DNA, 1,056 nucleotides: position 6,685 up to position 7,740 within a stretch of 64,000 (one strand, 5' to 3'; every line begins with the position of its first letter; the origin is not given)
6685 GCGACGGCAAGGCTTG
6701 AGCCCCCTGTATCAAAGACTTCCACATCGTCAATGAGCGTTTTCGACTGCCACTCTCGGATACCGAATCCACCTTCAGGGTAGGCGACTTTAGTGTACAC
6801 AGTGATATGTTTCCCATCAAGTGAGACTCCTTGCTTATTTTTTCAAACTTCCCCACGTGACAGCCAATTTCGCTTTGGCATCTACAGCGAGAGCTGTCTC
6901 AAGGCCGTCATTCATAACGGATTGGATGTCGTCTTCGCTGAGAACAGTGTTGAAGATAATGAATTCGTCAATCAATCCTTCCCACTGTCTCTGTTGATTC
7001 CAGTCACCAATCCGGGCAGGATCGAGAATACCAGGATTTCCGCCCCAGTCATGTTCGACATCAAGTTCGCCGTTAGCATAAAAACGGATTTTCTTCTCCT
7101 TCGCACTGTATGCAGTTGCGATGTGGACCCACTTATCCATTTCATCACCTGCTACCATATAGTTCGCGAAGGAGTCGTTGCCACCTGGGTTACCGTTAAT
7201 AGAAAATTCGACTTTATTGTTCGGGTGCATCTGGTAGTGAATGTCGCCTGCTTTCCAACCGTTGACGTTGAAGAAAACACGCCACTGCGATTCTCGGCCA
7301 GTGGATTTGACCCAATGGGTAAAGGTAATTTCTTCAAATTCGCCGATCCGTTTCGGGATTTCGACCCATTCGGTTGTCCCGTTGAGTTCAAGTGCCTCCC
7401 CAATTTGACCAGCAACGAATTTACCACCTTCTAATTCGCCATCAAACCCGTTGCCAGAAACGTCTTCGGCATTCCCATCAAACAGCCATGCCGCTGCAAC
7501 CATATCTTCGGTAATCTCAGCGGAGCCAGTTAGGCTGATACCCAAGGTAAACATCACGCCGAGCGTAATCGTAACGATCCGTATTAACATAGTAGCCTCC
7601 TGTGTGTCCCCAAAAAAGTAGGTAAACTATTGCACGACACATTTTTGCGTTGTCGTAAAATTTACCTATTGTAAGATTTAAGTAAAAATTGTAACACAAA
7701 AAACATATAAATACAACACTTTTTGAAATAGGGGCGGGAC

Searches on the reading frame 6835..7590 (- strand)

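Call 4: search_protein_families(library=pfam, proteins=[window:6835-7590:-], max_evalue=0.01)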
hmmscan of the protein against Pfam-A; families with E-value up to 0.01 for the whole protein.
window:6835-7590:- (251 aa): 3 families
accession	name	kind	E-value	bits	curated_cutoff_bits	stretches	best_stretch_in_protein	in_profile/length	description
PF13385.13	Laminin_G_3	-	2.5e-19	70.4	27.6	1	70-223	1-151/151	Concanavalin A-like lectin/glucanases superfamily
PF00354.24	Pentaxin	-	0.0053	16.9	25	0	195-229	136-170/194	Pentaxin family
PF21582.3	CBM30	-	0.0091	16.4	27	0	95-139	47-90/170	Carbohydrate binding domain 30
